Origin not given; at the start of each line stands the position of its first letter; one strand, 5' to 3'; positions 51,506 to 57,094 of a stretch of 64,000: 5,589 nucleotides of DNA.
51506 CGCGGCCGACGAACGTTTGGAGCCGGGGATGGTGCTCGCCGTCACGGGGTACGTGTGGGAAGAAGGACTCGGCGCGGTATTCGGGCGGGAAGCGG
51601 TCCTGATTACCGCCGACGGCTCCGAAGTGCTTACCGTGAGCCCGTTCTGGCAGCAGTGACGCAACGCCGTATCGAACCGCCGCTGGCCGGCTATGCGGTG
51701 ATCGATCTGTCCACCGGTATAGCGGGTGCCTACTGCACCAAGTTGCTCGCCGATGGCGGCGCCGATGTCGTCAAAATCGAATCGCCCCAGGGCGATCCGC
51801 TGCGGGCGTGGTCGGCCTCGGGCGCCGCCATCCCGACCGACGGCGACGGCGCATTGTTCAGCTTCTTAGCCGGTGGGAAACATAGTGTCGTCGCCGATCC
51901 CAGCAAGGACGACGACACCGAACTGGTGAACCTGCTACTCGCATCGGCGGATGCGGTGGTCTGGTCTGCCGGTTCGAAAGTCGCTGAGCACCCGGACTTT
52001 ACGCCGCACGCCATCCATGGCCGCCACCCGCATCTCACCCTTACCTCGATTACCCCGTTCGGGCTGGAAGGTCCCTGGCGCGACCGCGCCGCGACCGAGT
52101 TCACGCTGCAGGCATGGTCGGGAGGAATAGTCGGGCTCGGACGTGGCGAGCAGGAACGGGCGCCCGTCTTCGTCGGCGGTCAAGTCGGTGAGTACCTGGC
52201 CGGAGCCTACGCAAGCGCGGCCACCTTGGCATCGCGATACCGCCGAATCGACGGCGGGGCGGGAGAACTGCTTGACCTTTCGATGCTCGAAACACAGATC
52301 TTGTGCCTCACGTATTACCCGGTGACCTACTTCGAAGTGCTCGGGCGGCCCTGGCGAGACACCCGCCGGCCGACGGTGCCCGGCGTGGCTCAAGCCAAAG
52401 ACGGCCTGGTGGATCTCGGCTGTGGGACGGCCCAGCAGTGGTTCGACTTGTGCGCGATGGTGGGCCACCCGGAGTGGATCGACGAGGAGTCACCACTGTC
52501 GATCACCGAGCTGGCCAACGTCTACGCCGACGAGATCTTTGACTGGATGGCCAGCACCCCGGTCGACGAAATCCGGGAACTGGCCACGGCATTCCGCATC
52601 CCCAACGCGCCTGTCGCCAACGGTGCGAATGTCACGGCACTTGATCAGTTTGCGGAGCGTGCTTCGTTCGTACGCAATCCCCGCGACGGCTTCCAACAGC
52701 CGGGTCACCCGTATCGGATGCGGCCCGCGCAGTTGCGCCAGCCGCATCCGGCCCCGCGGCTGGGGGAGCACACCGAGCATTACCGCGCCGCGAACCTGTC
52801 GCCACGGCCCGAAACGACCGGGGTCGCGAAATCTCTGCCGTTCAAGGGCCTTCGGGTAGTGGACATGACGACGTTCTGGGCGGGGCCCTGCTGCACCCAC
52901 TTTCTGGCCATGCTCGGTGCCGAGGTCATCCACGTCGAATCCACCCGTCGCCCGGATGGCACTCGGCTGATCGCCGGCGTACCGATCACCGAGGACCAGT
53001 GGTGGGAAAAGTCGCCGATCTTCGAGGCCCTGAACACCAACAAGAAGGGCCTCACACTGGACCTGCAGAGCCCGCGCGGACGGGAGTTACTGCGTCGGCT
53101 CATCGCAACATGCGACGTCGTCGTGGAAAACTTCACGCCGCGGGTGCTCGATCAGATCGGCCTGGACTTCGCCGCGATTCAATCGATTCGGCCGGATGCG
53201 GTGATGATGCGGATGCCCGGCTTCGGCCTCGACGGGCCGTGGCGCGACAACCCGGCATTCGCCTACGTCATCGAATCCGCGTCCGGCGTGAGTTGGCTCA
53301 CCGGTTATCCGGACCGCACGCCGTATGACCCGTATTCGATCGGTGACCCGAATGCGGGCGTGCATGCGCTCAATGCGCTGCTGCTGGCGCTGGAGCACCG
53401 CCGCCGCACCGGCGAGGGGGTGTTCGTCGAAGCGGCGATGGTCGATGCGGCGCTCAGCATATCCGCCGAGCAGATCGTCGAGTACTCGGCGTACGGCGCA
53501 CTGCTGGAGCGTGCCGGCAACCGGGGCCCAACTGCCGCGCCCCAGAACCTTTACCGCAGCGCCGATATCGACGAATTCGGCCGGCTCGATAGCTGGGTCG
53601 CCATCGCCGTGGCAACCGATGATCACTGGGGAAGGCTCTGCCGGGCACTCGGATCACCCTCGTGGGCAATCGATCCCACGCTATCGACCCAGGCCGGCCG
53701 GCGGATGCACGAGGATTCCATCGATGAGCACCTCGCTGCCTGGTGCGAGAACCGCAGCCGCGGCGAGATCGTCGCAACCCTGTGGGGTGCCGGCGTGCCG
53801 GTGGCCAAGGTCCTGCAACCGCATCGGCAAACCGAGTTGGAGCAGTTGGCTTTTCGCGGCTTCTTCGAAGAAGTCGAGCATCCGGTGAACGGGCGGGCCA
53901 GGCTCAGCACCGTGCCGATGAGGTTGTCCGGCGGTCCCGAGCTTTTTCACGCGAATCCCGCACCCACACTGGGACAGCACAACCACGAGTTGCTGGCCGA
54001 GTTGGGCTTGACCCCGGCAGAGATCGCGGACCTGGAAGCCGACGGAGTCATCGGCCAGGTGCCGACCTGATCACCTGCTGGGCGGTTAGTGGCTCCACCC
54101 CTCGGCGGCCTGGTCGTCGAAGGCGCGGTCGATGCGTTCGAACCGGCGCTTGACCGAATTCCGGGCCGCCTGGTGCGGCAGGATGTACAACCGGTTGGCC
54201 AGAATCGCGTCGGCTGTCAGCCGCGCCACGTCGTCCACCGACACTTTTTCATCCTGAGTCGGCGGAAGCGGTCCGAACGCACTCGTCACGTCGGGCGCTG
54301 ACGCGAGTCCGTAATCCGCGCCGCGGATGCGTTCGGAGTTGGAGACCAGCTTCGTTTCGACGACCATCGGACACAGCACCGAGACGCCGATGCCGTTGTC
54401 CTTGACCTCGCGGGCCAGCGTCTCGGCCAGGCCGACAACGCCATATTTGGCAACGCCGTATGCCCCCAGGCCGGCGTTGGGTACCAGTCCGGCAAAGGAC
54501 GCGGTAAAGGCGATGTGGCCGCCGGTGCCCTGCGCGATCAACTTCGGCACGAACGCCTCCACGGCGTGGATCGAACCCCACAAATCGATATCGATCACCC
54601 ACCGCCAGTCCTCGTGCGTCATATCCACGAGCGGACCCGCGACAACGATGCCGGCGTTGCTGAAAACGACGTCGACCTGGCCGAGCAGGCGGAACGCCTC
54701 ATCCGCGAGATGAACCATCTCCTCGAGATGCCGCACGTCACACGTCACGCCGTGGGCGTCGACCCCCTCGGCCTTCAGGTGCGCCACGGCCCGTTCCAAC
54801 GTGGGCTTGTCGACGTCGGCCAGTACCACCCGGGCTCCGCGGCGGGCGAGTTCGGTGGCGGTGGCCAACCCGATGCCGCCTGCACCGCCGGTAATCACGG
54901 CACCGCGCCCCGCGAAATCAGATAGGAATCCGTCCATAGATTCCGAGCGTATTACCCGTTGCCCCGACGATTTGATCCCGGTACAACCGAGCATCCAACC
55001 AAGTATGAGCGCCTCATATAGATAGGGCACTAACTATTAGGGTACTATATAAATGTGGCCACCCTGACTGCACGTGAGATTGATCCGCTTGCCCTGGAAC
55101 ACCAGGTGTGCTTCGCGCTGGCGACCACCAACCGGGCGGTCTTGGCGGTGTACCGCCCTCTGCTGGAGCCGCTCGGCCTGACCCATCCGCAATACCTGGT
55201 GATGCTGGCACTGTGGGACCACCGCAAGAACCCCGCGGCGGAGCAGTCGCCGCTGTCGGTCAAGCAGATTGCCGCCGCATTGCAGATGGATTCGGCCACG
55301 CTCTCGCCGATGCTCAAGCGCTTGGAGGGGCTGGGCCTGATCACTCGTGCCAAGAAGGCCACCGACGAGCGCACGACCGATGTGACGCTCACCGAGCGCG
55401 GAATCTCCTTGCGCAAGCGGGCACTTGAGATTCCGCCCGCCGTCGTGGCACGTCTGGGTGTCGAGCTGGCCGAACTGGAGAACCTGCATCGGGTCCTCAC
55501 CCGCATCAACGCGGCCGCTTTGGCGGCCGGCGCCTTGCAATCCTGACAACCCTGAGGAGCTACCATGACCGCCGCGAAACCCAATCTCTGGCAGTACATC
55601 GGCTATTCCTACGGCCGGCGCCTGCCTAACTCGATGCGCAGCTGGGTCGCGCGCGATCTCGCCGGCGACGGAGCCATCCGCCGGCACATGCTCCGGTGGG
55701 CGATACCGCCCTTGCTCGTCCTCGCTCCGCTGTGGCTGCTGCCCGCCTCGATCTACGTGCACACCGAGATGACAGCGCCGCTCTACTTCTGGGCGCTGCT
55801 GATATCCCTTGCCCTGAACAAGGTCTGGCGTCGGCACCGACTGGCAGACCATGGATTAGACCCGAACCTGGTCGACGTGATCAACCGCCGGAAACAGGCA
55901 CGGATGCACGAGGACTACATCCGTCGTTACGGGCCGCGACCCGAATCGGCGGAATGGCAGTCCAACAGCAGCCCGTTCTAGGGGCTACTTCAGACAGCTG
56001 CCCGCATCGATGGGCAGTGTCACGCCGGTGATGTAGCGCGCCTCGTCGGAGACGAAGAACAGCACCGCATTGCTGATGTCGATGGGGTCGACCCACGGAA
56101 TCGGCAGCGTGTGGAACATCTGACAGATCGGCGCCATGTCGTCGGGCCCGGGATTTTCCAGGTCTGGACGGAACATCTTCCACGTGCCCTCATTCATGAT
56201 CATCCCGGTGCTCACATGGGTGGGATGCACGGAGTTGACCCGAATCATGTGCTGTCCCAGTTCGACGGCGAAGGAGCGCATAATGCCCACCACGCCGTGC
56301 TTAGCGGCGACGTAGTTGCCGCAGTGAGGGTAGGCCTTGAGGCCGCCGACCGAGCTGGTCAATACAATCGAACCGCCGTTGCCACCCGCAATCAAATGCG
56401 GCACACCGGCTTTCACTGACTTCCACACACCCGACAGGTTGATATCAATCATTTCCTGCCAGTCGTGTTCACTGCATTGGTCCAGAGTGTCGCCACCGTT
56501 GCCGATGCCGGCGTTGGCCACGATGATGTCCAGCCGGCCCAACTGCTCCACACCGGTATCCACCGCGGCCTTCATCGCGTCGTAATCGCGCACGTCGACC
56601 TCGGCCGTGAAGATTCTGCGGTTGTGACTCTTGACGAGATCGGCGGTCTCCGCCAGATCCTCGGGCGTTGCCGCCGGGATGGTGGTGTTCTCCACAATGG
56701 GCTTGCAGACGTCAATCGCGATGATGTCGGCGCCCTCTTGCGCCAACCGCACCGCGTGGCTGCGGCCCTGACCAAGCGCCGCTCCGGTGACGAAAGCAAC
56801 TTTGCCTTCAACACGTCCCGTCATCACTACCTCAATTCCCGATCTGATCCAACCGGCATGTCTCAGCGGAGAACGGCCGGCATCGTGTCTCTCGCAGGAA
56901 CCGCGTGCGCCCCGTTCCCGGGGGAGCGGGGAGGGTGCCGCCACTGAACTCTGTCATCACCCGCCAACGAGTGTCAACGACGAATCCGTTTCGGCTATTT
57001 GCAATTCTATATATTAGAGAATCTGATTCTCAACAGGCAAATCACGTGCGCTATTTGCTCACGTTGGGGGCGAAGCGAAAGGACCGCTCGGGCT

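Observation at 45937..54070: Seven-gene translationally coupled operon: TetR, ferredoxin, P450, amidohydrolase, two M24 proteins and a double CoA-transferase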

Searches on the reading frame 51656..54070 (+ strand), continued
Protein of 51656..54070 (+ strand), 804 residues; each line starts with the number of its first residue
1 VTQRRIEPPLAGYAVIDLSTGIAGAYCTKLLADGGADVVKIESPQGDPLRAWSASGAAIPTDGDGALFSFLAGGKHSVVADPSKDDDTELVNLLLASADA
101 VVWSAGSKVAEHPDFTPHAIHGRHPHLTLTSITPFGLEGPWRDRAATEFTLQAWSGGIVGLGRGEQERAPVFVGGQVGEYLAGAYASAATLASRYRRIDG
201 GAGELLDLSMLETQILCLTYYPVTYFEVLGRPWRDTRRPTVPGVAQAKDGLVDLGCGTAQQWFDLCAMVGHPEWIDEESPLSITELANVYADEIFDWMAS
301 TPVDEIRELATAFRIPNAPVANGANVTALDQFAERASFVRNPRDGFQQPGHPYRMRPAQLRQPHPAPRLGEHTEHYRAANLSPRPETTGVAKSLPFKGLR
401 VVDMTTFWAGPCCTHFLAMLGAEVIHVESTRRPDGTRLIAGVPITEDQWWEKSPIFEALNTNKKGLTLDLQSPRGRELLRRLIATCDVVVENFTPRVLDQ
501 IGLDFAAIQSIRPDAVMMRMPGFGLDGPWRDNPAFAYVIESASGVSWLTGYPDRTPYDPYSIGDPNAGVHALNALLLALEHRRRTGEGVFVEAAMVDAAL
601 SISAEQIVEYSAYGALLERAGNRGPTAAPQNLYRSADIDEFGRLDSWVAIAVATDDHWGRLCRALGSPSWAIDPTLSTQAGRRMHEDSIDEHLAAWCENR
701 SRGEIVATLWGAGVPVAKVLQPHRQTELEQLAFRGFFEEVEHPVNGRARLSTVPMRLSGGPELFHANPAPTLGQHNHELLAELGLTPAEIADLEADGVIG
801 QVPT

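Call 86: search_solved_structures(query=L004:8997-9992:+, max_evalue=0.00001)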
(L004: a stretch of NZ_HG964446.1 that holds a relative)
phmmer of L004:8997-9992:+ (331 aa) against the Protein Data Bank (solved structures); distinct sequences matched with E-value up to 0.00001: 55.
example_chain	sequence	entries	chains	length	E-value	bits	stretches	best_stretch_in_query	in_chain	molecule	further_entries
3t3w_A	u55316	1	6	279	1.3e-17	67.3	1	133-239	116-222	Enoyl-CoA hydratase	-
3njb_A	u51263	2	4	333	8.5e-17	64.6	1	15-303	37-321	Enoyl-CoA hydratase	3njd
3ome_A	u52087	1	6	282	3.4e-15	59.3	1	134-238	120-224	Enoyl-CoA hydratase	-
9ula_A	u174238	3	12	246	2.9e-13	53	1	134-248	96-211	Enoyl-CoA hydratase/isomerase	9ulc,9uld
28bq_A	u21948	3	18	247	3.1e-13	52.9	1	134-248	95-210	Enoyl-CoA hydratase/isomerase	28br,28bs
7eum_C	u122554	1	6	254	3.3e-13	52.8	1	134-248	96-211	Enoyl-CoA hydratase/isomerase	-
6l3o_A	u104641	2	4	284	5.1e-12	48.9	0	133-241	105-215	Hydroxycinnamoyl-CoA hydratase-lyase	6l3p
4els_A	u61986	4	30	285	8.8e-12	48.1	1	137-240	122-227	1,4-Dihydroxy-2-naphthoyl-CoA synthase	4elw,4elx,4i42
3t88_A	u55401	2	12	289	9.3e-12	48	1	137-240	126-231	1,4-Dihydroxy-2-naphthoyl-CoA synthase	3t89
3qyr_A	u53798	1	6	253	1e-11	47.9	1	17-92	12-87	EchA16_2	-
9qwv_A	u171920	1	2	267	3.2e-11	46.3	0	125-240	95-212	Enoyl-CoA hydratase, mitochondrial, putative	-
3p85_A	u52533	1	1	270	4e-11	45.9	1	17-92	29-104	Enoyl-CoA hydratase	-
7oeq_A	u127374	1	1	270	7.2e-11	45.1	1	135-242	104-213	Mevalonyl-coenzyme A hydratase sidH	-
2uzf_A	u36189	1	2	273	7.5e-11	45.1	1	135-246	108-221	NAPHTHOATE SYNTHASE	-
2iex_A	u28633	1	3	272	1.3e-10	44.3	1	137-249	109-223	Dihydroxynapthoic acid synthetase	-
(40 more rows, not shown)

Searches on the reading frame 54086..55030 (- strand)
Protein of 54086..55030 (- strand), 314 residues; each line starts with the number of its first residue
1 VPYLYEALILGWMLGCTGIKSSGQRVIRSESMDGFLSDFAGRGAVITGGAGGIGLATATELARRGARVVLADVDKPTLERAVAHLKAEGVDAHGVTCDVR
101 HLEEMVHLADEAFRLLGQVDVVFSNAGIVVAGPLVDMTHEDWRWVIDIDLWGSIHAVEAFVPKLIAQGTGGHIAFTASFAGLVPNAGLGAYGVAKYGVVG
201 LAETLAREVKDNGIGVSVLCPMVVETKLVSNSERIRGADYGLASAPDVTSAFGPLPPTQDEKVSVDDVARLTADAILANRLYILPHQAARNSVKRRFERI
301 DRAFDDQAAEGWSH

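Call 6: search_protein_families(library=pfam, proteins=[window:54086-55030:-])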
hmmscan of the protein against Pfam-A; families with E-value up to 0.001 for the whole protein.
window:54086-55030:- (314 aa): 5 families
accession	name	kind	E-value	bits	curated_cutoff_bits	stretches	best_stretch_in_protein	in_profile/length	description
PF00106.31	adh_short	-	5.9e-48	163.4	26.6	1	44-232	3-190/195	short chain dehydrogenase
PF13561.12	adh_short_C2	-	2.5e-36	125.9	27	1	50-233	3-185/236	Enoyl-(Acyl carrier protein) reductase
PF08659.16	KR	-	6e-18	65.8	22.6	1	45-206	4-164/180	KR domain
PF03435.24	Sacchrp_dh_NADP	-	0.00021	22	25.1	1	49-108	5-65/129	Saccharopine dehydrogenase NADP binding domain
PF01266.30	DAO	-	0.00035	20.6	27.9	1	49-77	6-35/353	FAD dependent oxidoreductase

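Call 52: search_protein_families(library=ncbifam, proteins=[window:54086-55030:-], max_evalue=0.00001)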
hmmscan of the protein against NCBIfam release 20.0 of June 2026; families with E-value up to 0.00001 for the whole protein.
window:54086-55030:- (314 aa): 206 families (the best 25 are shown)
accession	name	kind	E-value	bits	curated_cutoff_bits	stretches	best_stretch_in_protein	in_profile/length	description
NF004529.0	PRK05876.1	equivalog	6.6e-161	534.2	338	1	37-314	2-275/275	short chain dehydrogenase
NF004843.0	PRK06194.1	equivalog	5.3e-70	236.1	308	1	37-302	2-271/295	hypothetical protein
NF004514.1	PRK05855.1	equivalog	6.6e-55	186.7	455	1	28-233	300-505/578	SDR family oxidoreductase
NF004196.0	PRK05650.1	equivalog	2.6e-52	177.6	297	1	45-292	6-241/272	SDR family oxidoreductase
NF005881.0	PRK07832.1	equivalog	3.7e-51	174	296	1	37-241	5-209/287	SDR family oxidoreductase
TIGR03971.1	SDR_subfam_1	subfamily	7e-47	160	300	1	40-271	2-245/271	mycofactocin-coupled SDR family oxidoreductase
NF005878.0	PRK07825.1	subfamily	1.1e-45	156.2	287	1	38-275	6-236/278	short chain dehydrogenase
NF004526.0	PRK05872.1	subfamily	6e-45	153.6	276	1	38-276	7-233/297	short-chain dehydrogenase/reductase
NF045814.1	HdxpentlteDhPtlF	equivalog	2.3e-44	152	450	1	46-303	1-241/247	1-deoxy-11-beta-hydroxypentalenate dehydrogenase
NF009093.0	PRK12429.1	subfamily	5.6e-43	147.1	258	1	40-238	4-201/259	3-hydroxybutyrate dehydrogenase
NF004198.0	PRK05653.1-3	equivalog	5.4e-42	143.9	296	1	40-230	6-195/248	3-oxoacyl-ACP reductase FabG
NF005559.1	PRK07231.1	subfamily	8.2e-41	140.1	215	1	39-231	2-193/249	glucose 1-dehydrogenase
TIGR01963.1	PHB_DH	subfamily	4.3e-40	137.6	307.05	1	42-231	2-190/255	3-hydroxybutyrate dehydrogenase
NF004818.0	PRK06172.1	equivalog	1.4e-39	135.9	336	1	38-231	4-197/253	SDR family oxidoreductase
NF005594.0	PRK07326.1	equivalog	2.3e-39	135.4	271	1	39-232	4-194/237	SDR family oxidoreductase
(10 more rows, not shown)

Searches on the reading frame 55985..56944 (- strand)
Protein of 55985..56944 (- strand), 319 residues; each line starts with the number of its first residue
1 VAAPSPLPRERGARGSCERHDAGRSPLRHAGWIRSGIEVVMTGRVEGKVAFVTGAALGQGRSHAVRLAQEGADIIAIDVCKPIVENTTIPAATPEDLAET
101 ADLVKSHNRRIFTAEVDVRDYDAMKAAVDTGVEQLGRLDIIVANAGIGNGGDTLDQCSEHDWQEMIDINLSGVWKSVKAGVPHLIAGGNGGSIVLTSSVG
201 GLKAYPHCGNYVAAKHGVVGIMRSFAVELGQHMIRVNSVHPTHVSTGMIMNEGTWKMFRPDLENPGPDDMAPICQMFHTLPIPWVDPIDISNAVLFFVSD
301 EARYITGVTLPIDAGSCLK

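Call 6: search_protein_families(library=pfam, proteins=[window:55985-56944:-])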
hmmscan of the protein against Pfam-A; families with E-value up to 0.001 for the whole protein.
window:55985-56944:- (319 aa): 3 families
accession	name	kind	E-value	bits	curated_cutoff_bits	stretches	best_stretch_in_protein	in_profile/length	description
PF00106.31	adh_short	-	9.4e-47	159.5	26.6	1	48-255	1-193/195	short chain dehydrogenase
PF13561.12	adh_short_C2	-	6.1e-46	157.3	27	1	54-315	1-234/236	Enoyl-(Acyl carrier protein) reductase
PF08659.16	KR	-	4.7e-09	36.8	22.6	1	51-216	4-154/180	KR domain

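Call 52: search_protein_families(library=ncbifam, proteins=[window:55985-56944:-], max_evalue=0.00001)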
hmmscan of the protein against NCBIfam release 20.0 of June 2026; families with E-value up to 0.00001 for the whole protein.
window:55985-56944:- (319 aa): 207 families (the best 25 are shown)
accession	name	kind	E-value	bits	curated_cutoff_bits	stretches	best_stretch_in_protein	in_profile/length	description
TIGR03971.1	SDR_subfam_1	subfamily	9.3e-115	382.6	300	1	45-318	1-270/271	mycofactocin-coupled SDR family oxidoreductase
NF009467.0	PRK12826.1-3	subfamily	8.6e-100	333.4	269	1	42-316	3-270/274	SDR family mycofactocin-dependent oxidoreductase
NF040490.1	SDR_subfam_3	subfamily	1.1e-50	172.7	385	1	45-316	2-263/268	mycofactocin-coupled SDR family oxidoreductase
NF004203.0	PRK05653.2-4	subfamily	2.8e-49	167.8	313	1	44-318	3-258/260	3-oxoacyl-ACP reductase FabG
NF005559.1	PRK07231.1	subfamily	4.6e-49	167.2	215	1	44-317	1-248/249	glucose 1-dehydrogenase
TIGR04504.1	SDR_subfam_2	subfamily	7.5e-47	160.2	250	1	48-315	2-257/260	mycofactocin-coupled SDR family oxidoreductase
NF004791.0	PRK06138.1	equivalog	3.2e-46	157.7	312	1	44-317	2-250/252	SDR family oxidoreductase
NF053702.1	TrHdxCHCADhChcB1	equivalog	3.4e-46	157.6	400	1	44-249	1-193/250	trans-4-hydroxycyclohexanecarboxylate dehydrogenase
NF052558.1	MBtsdlDhBudC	equivalog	7.9e-46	156.6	270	1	46-316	2-241/250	meso-2,3-butanediol dehydrogenase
NF004818.0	PRK06172.1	equivalog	1.2e-45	155.9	336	1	41-316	1-250/253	SDR family oxidoreductase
NF006080.0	PRK08226.1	equivalog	3.9e-45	154.3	356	1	43-318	2-255/263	SDR family oxidoreductase UcpA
NF005473.0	PRK07069.1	equivalog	5.2e-45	154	339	1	41-317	4-260/262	SDR family oxidoreductase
NF009466.0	PRK12826.1-2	subfamily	1.2e-44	152.6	222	1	48-316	4-244/248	3-oxoacyl-ACP reductase FabG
NF005469.0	PRK07063.1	equivalog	7.7e-44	150.2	306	1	41-316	1-254/260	SDR family oxidoreductase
NF040491.1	SDR_subfam_4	equivalog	1.2e-42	146.4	265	1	48-315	1-254/256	mycofactocin-coupled SDR family oxidoreductase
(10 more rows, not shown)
